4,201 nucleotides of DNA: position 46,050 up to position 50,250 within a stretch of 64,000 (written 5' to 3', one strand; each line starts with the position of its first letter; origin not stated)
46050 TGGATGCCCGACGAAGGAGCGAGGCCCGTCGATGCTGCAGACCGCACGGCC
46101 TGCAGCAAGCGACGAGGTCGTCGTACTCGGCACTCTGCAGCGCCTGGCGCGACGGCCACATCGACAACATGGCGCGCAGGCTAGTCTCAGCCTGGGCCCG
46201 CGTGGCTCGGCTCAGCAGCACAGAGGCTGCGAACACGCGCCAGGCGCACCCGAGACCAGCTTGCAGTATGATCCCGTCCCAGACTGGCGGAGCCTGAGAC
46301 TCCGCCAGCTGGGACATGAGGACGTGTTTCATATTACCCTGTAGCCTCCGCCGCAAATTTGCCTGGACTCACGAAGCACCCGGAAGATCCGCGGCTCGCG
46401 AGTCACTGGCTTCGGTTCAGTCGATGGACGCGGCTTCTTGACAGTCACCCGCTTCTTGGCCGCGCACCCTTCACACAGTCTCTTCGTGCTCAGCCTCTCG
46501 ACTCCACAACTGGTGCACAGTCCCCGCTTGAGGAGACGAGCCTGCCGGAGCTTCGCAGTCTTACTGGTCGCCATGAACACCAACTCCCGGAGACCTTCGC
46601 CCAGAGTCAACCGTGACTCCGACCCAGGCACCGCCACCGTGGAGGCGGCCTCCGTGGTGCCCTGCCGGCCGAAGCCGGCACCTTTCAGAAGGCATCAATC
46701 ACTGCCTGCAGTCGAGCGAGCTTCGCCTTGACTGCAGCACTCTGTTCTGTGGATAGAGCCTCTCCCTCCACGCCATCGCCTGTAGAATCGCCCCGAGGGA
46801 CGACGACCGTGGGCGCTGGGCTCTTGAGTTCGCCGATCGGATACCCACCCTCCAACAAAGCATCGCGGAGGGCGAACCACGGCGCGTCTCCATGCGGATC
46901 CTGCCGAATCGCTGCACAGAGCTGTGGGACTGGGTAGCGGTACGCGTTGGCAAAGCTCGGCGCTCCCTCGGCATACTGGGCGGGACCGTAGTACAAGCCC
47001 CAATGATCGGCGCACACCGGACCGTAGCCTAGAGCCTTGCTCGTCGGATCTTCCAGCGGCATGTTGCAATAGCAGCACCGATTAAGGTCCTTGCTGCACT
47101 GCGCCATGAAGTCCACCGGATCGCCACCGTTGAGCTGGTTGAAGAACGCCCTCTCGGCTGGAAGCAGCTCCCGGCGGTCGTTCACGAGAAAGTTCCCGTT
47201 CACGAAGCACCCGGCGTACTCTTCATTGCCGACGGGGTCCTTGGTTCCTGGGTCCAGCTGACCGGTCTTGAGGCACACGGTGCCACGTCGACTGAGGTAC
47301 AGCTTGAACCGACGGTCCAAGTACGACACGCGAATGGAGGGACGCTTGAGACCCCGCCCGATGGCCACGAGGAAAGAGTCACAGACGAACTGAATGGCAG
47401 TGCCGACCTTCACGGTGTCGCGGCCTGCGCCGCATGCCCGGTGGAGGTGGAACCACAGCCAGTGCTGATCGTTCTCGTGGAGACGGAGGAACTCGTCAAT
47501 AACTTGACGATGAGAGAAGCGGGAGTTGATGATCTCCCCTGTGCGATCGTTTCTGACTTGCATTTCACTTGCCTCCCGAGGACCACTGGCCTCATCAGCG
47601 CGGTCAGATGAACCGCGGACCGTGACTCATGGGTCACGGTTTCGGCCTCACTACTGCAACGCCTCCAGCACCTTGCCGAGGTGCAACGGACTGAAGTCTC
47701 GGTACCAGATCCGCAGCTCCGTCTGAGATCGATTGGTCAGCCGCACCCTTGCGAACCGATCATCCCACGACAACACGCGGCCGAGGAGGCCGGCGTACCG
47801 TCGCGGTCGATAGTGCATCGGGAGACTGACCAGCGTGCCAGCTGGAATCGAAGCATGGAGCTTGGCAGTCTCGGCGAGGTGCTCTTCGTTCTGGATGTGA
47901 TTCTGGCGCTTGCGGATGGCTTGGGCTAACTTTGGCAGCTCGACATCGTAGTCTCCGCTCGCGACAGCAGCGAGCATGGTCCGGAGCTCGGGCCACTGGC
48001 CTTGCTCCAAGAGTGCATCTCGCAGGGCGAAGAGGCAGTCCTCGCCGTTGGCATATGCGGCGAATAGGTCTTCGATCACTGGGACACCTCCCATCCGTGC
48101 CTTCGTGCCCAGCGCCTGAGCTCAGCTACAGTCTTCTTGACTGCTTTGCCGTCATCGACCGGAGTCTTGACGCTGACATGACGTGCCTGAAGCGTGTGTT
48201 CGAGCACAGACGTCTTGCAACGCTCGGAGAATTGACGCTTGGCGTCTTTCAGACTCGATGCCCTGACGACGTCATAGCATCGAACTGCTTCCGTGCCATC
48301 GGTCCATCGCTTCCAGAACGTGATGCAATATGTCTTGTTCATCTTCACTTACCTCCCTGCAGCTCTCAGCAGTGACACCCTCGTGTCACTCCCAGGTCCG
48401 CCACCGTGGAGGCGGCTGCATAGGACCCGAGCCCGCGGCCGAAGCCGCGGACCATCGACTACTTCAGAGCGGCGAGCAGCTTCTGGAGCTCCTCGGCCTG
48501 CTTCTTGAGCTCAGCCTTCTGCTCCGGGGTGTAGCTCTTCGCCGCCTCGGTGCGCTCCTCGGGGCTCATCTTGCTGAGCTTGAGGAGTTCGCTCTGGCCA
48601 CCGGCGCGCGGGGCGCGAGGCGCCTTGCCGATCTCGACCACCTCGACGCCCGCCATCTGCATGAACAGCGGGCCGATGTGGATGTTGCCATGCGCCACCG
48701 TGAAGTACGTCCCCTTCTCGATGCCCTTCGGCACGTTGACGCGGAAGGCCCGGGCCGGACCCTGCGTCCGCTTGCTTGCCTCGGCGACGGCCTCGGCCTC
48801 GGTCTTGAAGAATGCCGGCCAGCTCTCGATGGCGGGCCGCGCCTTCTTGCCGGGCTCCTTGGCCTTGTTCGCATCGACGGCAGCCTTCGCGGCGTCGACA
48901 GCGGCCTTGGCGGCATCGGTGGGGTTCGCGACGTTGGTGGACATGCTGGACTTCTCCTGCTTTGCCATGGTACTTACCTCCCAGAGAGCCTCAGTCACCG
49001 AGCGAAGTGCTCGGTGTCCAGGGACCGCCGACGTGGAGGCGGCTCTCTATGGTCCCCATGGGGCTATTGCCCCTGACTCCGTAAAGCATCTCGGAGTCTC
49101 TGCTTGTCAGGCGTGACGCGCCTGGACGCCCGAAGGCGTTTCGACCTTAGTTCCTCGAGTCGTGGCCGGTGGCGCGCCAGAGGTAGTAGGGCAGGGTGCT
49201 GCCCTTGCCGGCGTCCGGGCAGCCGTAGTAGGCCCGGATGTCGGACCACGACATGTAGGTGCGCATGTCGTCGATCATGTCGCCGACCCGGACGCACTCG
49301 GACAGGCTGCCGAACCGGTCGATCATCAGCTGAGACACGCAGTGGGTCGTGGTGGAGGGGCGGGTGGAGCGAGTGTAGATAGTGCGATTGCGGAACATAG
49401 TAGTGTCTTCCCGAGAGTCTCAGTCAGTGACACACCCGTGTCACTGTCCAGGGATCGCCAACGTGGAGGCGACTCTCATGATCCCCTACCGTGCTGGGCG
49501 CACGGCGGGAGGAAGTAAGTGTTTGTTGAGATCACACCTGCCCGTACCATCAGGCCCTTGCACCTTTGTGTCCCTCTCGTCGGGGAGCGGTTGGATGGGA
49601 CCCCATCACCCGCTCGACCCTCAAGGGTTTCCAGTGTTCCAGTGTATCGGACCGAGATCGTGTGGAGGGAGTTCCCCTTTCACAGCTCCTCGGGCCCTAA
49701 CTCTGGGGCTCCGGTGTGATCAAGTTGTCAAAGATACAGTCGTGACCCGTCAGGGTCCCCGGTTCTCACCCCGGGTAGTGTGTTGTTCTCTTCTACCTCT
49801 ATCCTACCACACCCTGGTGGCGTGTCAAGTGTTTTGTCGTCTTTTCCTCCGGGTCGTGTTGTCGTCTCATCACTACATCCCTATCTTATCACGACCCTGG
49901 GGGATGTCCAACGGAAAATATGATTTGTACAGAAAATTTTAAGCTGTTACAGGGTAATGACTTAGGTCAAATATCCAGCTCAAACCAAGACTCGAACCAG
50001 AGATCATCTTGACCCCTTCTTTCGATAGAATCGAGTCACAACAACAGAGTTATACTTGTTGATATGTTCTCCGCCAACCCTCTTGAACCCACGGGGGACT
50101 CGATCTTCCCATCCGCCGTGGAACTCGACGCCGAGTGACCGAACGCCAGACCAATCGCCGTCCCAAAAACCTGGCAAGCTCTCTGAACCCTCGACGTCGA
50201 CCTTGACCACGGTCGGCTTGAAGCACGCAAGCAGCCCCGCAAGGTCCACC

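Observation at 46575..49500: Four-copy covarying structured RNA element between early genes, with UUCG hairpins after the stop codons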

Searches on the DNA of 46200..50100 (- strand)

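Call 20: search_rna_families(source=window, start=46200, end=50100, threshold=evalue, max_evalue=10)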
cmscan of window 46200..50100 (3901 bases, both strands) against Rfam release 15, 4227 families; matches with E-value up to 10: 7.
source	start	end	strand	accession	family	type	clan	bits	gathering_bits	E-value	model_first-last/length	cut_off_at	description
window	46587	46664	-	RF00094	HDV_ribozyme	Gene; ribozyme;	-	35.1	50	0.015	1-89/89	no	Hepatitis delta virus ribozyme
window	48985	49059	-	RF00094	HDV_ribozyme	Gene; ribozyme;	-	32.1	50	0.055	1-89/89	no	Hepatitis delta virus ribozyme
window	49414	49488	-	RF00094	HDV_ribozyme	Gene; ribozyme;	-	28.3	50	0.3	1-89/89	no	Hepatitis delta virus ribozyme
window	48356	48430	-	RF00094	HDV_ribozyme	Gene; ribozyme;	-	21.4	50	6.1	1-89/89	no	Hepatitis delta virus ribozyme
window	47639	47701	-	RF01914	mir-932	Gene; miRNA;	-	15.9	54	8.3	1-76/76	no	mir-932 microRNA precursor family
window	49003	49067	-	RF00622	CPEB3_ribozyme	Gene; ribozyme;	-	15.2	35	2.5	1-78/78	no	Mammalian CPEB3 ribozyme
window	47396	47470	+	RF01142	sR19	Gene; snRNA; snoRNA; CD-box;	-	13.4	45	7.4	1-63/63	no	Small nucleolar RNA sR19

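Call 21: search_rna_families(source=window, start=46500, end=49600, threshold=evalue, max_evalue=10, show_alignments=4)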
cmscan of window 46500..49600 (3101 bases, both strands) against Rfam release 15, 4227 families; matches with E-value up to 10: 7.
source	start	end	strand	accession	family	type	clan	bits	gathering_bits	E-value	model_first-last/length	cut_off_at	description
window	46587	46664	-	RF00094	HDV_ribozyme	Gene; ribozyme;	-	35.1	50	0.012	1-89/89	no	Hepatitis delta virus ribozyme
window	48985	49059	-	RF00094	HDV_ribozyme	Gene; ribozyme;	-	32.1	50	0.044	1-89/89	no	Hepatitis delta virus ribozyme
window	49414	49488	-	RF00094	HDV_ribozyme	Gene; ribozyme;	-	28.3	50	0.24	1-89/89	no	Hepatitis delta virus ribozyme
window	48356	48430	-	RF00094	HDV_ribozyme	Gene; ribozyme;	-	21.4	50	4.9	1-89/89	no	Hepatitis delta virus ribozyme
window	47639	47701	-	RF01914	mir-932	Gene; miRNA;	-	15.9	54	6.6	1-76/76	no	mir-932 microRNA precursor family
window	49003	49067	-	RF00622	CPEB3_ribozyme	Gene; ribozyme;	-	15.2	35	2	1-78/78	no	Mammalian CPEB3 ribozyme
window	47396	47470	+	RF01142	sR19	Gene; snRNA; snoRNA; CD-box;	-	13.4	45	5.9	1-63/63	no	Small nucleolar RNA sR19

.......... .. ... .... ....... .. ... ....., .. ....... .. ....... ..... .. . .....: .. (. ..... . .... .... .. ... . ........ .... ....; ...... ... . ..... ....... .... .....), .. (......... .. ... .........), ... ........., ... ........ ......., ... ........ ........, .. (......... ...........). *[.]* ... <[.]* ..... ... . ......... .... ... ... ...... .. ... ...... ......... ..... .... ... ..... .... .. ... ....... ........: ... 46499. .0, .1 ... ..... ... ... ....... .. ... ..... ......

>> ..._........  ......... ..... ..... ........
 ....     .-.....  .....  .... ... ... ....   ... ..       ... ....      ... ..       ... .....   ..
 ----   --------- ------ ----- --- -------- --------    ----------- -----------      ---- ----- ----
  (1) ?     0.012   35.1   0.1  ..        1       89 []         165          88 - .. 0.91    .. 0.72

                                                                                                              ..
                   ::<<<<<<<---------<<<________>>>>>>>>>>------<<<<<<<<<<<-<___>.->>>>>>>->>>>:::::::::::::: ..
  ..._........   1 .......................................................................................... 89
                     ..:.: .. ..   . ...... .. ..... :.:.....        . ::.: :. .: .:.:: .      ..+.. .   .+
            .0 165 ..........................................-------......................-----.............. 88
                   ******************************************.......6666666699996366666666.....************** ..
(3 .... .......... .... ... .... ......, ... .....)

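Call 49: search_rna_families(source=window, start=47540, end=47700, threshold=evalue, max_evalue=10, show_alignments=3)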
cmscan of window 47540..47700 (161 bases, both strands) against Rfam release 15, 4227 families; matches with E-value up to 10: 2.
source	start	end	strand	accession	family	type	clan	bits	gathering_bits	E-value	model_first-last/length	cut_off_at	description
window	47584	47647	-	RF02276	Hammerhead_II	Gene; ribozyme;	CL00010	25.3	37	0.0021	1-66/66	no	Hammerhead ribozyme (type II)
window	47611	47641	+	RF01670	P17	Gene; sRNA;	-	13.4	45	0.15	252-282/282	no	Pseudomonas sRNA P17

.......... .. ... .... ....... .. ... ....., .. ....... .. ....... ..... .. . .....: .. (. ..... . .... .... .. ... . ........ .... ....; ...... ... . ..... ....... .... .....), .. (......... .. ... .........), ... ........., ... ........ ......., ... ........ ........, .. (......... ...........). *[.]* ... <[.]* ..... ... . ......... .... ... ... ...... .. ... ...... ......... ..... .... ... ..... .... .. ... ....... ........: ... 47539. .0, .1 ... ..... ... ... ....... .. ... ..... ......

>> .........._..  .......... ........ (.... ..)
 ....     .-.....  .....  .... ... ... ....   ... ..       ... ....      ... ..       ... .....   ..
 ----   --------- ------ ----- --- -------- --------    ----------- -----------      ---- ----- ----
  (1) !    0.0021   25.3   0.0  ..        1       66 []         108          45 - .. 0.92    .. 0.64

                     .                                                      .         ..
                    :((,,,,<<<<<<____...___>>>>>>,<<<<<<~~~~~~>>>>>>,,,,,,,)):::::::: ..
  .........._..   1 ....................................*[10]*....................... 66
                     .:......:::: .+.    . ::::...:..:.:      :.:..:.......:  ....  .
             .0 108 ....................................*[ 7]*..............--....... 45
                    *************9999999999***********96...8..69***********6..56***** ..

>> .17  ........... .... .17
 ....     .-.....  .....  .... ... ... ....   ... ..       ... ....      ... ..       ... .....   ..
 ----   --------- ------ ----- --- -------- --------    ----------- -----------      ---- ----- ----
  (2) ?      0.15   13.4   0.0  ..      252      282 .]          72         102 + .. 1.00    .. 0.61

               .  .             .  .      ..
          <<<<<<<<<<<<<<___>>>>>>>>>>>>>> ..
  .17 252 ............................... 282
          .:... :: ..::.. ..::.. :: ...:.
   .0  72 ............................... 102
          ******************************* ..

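Call 75: search_rna_families(sources=[L249, L250, L251, L254, L257, L258, L259], threshold=gathering)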
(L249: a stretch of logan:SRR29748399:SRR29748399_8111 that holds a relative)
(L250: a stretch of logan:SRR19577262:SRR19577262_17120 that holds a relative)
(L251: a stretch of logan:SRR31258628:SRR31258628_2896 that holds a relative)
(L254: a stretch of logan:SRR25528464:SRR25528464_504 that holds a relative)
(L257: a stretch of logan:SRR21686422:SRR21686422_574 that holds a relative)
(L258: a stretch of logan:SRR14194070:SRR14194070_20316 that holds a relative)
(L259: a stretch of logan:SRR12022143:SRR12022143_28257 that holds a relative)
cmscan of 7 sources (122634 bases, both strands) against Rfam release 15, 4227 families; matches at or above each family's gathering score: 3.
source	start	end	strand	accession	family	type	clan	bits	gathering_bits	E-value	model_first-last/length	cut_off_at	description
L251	1763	1834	-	RF00005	tRNA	Gene; tRNA;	CL00001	66.6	29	5.1e-12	1-71/71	no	tRNA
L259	11788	11855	+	RF02684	Twister-P5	Gene; ribozyme;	CL00120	41.5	37.6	5.8e-05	1-58/58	no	Type-P5 twister ribozyme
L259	11120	11186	+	RF02684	Twister-P5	Gene; ribozyme;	CL00120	41.2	37.6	7e-05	1-58/58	no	Type-P5 twister ribozyme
